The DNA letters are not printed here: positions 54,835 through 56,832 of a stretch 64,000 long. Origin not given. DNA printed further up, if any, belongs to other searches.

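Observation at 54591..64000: Four-gene surface operon: giant S/T-rich secreted protein, Wzy_C/TPR protein, GW-repeat polyproline membrane protein, orphan CheY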

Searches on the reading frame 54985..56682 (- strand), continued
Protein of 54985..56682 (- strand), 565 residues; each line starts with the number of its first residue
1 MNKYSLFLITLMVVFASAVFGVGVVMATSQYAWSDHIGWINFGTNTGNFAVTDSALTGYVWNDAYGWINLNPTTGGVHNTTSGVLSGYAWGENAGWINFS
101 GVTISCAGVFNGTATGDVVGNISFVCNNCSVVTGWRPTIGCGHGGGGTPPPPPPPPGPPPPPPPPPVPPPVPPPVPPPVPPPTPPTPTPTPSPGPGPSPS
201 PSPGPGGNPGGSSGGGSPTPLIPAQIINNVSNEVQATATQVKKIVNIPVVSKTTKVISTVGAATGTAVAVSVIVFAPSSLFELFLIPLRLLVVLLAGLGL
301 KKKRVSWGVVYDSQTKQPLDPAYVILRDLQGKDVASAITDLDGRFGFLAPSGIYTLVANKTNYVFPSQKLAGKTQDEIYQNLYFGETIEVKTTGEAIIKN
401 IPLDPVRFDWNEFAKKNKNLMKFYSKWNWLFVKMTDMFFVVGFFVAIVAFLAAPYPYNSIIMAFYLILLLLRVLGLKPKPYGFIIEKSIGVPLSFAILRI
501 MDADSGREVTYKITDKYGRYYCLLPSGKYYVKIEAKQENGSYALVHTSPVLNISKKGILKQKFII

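Call 69: find_encoding_contigs(protein=P0181, flank=8000, max_places=1)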
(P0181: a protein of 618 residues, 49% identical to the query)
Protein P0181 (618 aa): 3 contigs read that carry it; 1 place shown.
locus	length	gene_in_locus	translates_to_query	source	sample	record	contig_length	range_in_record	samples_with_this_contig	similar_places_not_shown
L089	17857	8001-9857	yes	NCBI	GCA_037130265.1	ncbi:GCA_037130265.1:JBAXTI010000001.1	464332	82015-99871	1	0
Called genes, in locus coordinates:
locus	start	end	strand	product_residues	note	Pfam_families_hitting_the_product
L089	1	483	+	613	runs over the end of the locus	PF01368:DHH, PF02272:DHHA1 (weak), PF17768:RecJ_OB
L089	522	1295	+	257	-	PF00075:RNase_H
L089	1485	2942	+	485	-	PF13567:DUF4131, PF03772:Competence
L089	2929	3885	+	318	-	PF00753:Lactamase_B, PF12706:Lactamase_B_2 (weak)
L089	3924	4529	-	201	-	PF02777:Sod_Fe_C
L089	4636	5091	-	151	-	-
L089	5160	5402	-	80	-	PF00830:Ribosomal_L28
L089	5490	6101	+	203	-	PF02163:Peptidase_M50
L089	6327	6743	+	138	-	PF00164:Ribosom_S12_S23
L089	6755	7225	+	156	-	PF00177:Ribosomal_S7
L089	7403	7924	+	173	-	-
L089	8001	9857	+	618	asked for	PF13620:CarboxypepD_reg, PF13715:CarbopepD_reg_2 (faint), PF17210:SdrD_B (faint)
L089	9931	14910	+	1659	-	PF13884:Peptidase_S74, PF16403:Bact_surface_Ig-like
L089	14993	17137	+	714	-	PF00009:GTP_EFTU, PF03144:GTP_EFTU_D2, PF22042:EF-G_D2, PF14492:EFG_III, PF16658:RF3_C (weak), PF03764:EFG_IV, PF00679:EFG_C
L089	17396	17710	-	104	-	-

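Call 70: find_encoding_contigs(protein=P0092, flank=8000, max_places=1)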
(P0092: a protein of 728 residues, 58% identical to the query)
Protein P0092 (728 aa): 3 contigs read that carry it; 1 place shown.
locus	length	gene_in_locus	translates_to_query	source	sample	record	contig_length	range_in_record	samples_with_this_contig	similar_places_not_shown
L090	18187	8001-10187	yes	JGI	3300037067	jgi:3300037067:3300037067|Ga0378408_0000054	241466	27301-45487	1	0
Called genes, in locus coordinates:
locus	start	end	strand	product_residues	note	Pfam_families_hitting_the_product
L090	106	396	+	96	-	-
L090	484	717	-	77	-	PF07927:HicA_toxin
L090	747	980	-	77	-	PF15919:HicB_lk_antitox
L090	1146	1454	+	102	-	-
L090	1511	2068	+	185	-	-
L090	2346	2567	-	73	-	-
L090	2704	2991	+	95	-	-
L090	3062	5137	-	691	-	PF00009:GTP_EFTU, PF03144:GTP_EFTU_D2, PF22042:EF-G_D2, PF14492:EFG_III, PF16658:RF3_C (weak), PF03764:EFG_IV, PF00679:EFG_C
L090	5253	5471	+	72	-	-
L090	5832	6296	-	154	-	PF00177:Ribosomal_S7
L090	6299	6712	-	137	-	PF00164:Ribosom_S12_S23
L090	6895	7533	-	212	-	PF02163:Peptidase_M50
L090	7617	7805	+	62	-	-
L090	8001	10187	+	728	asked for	PF13620:CarboxypepD_reg (faint)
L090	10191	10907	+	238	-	PF13581:HATPase_c_2 (weak), PF02518:HATPase_c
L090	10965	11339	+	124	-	PF00072:Response_reg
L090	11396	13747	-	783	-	PF07719:TPR_2 (weak), PF12895:ANAPC3 (weak), PF13181:TPR_8 (weak), PF13414:TPR_11, PF13424:TPR_12, PF13432:TPR_16 (weak), PF14559:TPR_19, PF21033:RMD1-3 (weak), +8 more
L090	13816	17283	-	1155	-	PF07532:Big_4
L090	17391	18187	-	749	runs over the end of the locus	-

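Call 71: find_encoding_contigs(protein=P0086, flank=8000, max_places=1)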
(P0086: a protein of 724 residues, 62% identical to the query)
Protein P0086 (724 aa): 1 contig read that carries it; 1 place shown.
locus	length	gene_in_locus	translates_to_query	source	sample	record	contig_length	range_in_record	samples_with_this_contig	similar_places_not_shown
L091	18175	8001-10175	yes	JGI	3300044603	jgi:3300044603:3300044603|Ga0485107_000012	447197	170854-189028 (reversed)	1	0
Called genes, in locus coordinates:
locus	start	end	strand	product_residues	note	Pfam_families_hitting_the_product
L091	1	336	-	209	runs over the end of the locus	PF00573:Ribosomal_L4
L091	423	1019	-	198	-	PF00297:Ribosomal_L3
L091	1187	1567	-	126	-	PF00338:Ribosomal_S10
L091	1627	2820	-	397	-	PF00009:GTP_EFTU, PF03144:GTP_EFTU_D2, PF03143:GTP_EFTU_D3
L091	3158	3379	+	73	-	-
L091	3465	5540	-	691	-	PF00009:GTP_EFTU, PF03144:GTP_EFTU_D2, PF22042:EF-G_D2, PF14492:EFG_III, PF16658:RF3_C (weak), PF03764:EFG_IV, PF00679:EFG_C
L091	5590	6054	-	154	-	PF00177:Ribosomal_S7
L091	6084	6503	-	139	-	PF00164:Ribosom_S12_S23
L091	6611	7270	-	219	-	PF02163:Peptidase_M50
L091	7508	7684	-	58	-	-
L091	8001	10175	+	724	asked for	PF13620:CarboxypepD_reg (faint)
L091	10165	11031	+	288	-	PF00512:HisKA, PF02518:HATPase_c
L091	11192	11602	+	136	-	PF00072:Response_reg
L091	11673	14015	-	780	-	PF13431:TPR_17 (faint), PF13414:TPR_11 (weak), PF13414:TPR_11 (weak), PF13424:TPR_12 (weak), PF14559:TPR_19 (weak), PF21033:RMD1-3 (weak), PF00515:TPR_1 (weak), PF07719:TPR_2 (weak), +9 more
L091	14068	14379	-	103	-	-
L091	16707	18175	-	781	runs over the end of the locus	-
